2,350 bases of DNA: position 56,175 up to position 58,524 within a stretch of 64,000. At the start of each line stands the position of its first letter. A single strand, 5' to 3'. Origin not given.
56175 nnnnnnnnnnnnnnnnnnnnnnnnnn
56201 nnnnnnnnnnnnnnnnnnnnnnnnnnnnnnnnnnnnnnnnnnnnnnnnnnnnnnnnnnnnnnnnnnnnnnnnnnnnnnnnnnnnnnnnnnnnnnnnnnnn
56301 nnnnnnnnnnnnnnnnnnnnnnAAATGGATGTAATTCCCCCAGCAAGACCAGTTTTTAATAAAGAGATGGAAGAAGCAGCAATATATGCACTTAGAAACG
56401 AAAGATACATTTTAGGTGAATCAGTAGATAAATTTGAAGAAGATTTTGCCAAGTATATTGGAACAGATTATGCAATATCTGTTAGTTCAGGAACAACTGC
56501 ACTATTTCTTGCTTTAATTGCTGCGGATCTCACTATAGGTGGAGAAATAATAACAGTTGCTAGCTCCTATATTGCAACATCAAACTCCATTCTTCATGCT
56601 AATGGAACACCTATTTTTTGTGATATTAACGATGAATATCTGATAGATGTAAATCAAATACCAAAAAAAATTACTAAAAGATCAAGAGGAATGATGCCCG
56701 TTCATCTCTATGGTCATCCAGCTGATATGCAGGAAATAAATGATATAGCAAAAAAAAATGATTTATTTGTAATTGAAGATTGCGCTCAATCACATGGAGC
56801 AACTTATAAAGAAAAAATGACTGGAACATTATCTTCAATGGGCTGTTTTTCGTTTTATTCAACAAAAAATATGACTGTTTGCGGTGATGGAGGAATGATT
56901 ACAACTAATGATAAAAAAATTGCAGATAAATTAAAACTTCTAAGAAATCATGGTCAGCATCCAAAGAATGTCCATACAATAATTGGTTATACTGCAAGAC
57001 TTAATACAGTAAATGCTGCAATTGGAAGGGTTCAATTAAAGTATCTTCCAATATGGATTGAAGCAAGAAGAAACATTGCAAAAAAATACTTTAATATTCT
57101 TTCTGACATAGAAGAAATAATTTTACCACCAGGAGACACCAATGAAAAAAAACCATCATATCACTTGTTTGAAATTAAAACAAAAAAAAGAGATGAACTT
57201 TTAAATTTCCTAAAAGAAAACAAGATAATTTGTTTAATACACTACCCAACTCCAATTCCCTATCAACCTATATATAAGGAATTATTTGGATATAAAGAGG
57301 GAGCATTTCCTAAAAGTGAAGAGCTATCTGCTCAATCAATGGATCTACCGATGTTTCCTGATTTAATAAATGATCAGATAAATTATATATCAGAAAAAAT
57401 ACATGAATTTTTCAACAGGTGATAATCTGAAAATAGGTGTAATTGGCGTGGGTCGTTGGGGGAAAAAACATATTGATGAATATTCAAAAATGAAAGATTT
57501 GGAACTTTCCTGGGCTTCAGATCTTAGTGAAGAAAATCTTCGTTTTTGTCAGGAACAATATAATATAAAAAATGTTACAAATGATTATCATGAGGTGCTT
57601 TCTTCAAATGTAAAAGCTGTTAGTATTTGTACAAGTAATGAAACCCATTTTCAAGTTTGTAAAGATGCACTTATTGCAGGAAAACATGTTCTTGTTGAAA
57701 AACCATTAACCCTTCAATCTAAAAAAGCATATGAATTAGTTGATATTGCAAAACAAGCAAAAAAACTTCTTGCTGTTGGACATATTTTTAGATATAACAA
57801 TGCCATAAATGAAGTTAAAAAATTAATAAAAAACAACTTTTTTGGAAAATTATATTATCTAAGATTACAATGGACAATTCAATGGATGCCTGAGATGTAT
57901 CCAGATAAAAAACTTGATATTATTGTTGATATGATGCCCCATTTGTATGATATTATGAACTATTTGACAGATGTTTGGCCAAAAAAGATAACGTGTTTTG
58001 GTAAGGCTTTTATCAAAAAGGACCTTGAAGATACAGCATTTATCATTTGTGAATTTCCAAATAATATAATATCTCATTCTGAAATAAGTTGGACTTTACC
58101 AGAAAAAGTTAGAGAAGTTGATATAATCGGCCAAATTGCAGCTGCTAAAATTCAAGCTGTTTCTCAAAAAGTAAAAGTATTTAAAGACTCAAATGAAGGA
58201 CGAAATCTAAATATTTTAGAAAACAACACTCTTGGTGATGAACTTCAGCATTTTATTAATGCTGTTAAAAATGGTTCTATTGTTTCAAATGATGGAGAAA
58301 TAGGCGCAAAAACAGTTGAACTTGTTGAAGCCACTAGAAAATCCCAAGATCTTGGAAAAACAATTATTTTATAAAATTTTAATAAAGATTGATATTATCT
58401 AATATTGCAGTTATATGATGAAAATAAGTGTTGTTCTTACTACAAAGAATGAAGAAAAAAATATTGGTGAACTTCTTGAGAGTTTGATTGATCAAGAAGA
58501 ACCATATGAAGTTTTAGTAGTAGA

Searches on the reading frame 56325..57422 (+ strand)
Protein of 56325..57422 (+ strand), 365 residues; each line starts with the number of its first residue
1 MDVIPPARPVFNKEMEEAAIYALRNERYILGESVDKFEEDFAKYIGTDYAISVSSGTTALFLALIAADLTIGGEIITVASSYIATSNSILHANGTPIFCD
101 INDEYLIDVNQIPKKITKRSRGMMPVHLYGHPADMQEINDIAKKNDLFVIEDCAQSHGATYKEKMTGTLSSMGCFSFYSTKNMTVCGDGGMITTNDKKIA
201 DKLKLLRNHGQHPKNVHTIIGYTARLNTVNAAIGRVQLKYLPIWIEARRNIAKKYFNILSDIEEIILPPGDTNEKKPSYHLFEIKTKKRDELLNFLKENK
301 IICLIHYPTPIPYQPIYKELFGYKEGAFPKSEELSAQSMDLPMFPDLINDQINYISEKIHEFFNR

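Call 6: search_protein_families(library=pfam, proteins=[window:56325-57422:+], max_evalue=0.01)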
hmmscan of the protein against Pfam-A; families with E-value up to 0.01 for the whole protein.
window:56325-57422:+ (365 aa): 5 families
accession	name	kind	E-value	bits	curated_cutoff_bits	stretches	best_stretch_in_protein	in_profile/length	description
PF01041.23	DegT_DnrJ_EryC1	-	1.5e-111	373.6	19.8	1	13-359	5-359/360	DegT/DnrJ/EryC1/StrS aminotransferase family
PF00266.25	Aminotran_5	-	1.8e-06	27.6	21.5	1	32-174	43-192/371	Aminotransferase class-V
PF01212.27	Beta_elim_lyase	-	0.00018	21.4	27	1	25-214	25-231/288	Beta-eliminating lyase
PF00155.27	Aminotran_1_2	-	0.00026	20.7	19.7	1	27-161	37-194/361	Aminotransferase class I and II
PF01053.26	Cys_Met_Meta_PP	-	0.0054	15.8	27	1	34-206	54-225/381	Cys/Met metabolism PLP-dependent enzyme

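Call 7: search_protein_families(library=ncbifam, proteins=[window:56325-57422:+], max_evalue=0.01)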
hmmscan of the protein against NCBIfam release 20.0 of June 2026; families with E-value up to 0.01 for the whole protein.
window:56325-57422:+ (365 aa): 23 families
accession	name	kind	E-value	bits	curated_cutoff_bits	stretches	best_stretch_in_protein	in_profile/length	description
TIGR03588.1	PseC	equivalog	3e-75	253.5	423.5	1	5-362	3-379/380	UDP-4-amino-4,6-dideoxy-N-acetyl-beta-L-altrosamine transaminase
TIGR04181.1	NHT_00031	hypoth_equivalog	5.4e-65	219.6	420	1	8-342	5-357/359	LegC family aminotransferase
NF008658.2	PRK11658.1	equivalog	1.3e-55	188.6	631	1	3-362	4-376/379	UDP-4-amino-4-deoxy-L-arabinose aminotransferase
NF008687.0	PRK11706.1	equivalog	7.6e-55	186.2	375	1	34-363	33-374/375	dTDP-4-amino-4,6-dideoxygalactose transaminase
NF011936.0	PRK15407.1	equivalog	1.5e-54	185.4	423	2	2-211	35-252/440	lipopolysaccharide biosynthesis protein RfbH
TIGR02379.1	ECA_wecE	subfamily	7.9e-45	153.2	434.85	1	34-363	33-375/376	dTDP-4-amino-4,6-dideoxy-D-glucose transaminase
TIGR04427.1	PLP_DesI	equivalog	2.1e-41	142.3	650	1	31-357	51-377/390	dTDP-4-dehydro-6-deoxyglucose aminotransferase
NF004621.0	PRK05957.1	equivalog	3e-08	32.8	498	1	35-156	76-203/389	pyridoxal phosphate-dependent aminotransferase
NF006569.0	PRK09082.1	subfamily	2.5e-06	26.8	420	1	35-157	78-207/386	methionine aminotransferase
NF004975.0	PRK06348.1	equivalog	5.2e-06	25.7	549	1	37-165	79-213/384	pyridoxal phosphate-dependent aminotransferase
NF005744.0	PRK07568.1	subfamily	2.1e-05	23.5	389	1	36-167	77-216/398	pyridoxal phosphate-dependent aminotransferase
NF041091.1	asp_aminotase_Arch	equivalog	2.3e-05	23.4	550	1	28-156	60-203/376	aspartate aminotransferase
NF005816.0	PRK07682.1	equivalog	0.00029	19.6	620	1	46-166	89-215/390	aminotransferase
NF006096.0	PRK08248.1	equivalog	0.0011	17.6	726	1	17-152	45-185/431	homocysteine synthase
NF006810.0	PRK09331.1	subfamily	0.0017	17.2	301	1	33-160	66-204/397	Sep-tRNA:Cys-tRNA synthetase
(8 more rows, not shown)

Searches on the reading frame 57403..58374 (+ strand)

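Call 6: search_protein_families(library=pfam, proteins=[window:57403-58374:+], max_evalue=0.01)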
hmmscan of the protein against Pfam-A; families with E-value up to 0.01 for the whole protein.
window:57403-58374:+ (323 aa): 3 families
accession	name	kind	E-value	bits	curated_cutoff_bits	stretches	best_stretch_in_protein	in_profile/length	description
PF01408.29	GFO_IDH_MocA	-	5.2e-27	95.4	24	1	9-127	1-120/120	Oxidoreductase family, NAD-binding Rossmann fold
PF22725.1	GFO_IDH_MocA_C3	-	7.9e-15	55.4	27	1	136-244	2-119/124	GFO/IDH/MocA C-terminal domain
PF02894.22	GFO_IDH_MocA_C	-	4.4e-09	36.9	22.9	1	139-320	1-215/218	Oxidoreductase family, C-terminal alpha/beta domain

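Call 7: search_protein_families(library=ncbifam, proteins=[window:57403-58374:+], max_evalue=0.01)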
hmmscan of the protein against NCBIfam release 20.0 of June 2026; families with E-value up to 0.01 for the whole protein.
window:57403-58374:+ (323 aa): 10 families
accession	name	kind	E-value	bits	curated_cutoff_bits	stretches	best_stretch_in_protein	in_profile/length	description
NF040723.1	UDP-GlcNAcDh_Arch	equivalog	9.1e-55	186.3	450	1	9-310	1-296/302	UDP-N-acetylglucosamine 3-dehydrogenase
TIGR04380.1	myo_inos_iolG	equivalog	5e-38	130.8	355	1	9-319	2-327/330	inositol 2-dehydrogenase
NF052679.1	InsChiInosDhIolG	equivalog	2.3e-22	79.5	540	1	8-305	2-312/343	bifunctional inositol 2-dehydrogenase/D-chiro-inositol 1-dehydrogenase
NF008607.0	PRK11579.1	subfamily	1.2e-20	73.8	330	1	7-155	3-150/346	oxidoreductase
NF052479.1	LevoglcsnDh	equivalog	2.7e-17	62.5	650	1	8-162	3-166/386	levoglucosan dehydrogenase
NF041392.1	XylDh_Gfo6_Halo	equivalog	1.4e-16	60.3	350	1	6-168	14-180/350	D-xylose 1-dehydrogenase Gfo6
NF058563.1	BT_2159_fam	equivalog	2.2e-15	56.5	650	1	9-155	1-148/350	disaccharide 3-dehydrogenase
NF007574.0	PRK10206.1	equivalog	7.2e-13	48.3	352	1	51-150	46-146/345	oxidoreductase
NF058561.1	BT_2158_fam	equivalog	1.2e-12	47.2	750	1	5-150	32-177/487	glycoside 3-dehydrogenase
NF003991.0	PRK05472.1-5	equivalog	0.0055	16.6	198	0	3-92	79-168/211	redox-sensing transcriptional repressor Rex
